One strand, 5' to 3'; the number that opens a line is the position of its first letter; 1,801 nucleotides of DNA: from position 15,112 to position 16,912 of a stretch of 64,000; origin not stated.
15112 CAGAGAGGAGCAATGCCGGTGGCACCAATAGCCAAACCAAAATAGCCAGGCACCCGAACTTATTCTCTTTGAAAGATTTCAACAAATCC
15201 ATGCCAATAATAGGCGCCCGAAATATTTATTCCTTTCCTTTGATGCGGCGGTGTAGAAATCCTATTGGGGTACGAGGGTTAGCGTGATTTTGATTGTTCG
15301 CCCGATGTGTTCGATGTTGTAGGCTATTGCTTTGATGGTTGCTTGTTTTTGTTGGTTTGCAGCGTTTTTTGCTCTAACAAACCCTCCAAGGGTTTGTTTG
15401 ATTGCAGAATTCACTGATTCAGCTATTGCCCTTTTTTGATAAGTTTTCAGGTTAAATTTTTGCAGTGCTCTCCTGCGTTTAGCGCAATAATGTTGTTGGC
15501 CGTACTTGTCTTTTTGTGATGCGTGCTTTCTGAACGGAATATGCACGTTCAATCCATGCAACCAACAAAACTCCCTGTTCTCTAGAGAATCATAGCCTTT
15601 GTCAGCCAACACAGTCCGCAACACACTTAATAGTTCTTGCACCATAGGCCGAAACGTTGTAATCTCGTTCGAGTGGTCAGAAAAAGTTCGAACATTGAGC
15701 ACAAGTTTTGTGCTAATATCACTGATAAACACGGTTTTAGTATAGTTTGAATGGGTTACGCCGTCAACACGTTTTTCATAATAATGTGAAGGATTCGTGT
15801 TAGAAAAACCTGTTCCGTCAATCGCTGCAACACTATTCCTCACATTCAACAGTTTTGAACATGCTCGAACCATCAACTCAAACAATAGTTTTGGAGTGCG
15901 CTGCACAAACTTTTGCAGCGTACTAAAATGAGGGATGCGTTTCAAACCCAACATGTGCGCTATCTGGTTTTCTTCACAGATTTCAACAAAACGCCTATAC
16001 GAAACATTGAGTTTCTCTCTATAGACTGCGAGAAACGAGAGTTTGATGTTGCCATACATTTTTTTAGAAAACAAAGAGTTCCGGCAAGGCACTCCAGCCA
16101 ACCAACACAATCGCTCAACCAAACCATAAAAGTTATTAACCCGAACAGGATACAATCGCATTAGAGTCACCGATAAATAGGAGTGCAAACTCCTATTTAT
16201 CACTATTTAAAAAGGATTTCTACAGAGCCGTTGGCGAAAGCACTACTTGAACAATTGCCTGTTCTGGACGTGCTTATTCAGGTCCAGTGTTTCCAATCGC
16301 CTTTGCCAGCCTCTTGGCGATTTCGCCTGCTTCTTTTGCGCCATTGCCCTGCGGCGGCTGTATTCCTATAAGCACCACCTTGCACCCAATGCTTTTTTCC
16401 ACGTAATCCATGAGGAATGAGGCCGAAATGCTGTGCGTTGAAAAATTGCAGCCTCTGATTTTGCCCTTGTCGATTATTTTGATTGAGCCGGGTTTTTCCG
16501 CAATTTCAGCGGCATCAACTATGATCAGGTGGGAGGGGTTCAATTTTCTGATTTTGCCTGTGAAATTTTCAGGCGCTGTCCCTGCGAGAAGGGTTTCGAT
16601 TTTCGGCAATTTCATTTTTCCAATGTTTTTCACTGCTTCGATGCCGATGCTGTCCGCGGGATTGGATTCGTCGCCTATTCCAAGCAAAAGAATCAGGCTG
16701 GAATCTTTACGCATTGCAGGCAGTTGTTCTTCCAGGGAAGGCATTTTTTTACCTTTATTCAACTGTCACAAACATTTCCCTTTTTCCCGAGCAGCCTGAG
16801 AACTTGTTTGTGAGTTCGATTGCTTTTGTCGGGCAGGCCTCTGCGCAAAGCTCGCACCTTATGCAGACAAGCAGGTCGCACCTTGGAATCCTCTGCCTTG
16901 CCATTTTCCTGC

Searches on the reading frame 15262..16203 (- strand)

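Call 47: search_protein_families(library=pfam, proteins=[window:15262-16203:-], max_evalue=0.001)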
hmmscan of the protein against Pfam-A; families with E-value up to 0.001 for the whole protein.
window:15262-16203:- (313 aa): 2 families
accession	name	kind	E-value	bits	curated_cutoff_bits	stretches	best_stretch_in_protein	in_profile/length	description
PF01609.27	DDE_Tnp_1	-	6.1e-19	69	23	1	124-297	5-200/200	Transposase DDE domain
PF13586.12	DDE_Tnp_1_2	-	1.2e-05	26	29.2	1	198-234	1-34/86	Transposase DDE domain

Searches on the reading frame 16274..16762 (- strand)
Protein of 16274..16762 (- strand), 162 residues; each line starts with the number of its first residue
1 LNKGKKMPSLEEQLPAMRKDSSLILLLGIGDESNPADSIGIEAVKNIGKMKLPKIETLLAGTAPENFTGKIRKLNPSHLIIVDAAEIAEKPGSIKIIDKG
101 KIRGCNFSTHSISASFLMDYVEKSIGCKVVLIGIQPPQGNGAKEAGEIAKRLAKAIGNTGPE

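Call 47: search_protein_families(library=pfam, proteins=[window:16274-16762:-], max_evalue=0.001)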
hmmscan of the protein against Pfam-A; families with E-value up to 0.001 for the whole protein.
window:16274-16762:- (162 aa): 1 family
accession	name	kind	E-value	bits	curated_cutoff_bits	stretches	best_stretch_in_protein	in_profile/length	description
PF01750.23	HycI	-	4e-15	56.3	23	1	51-156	12-120/130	Hydrogenase maturation protease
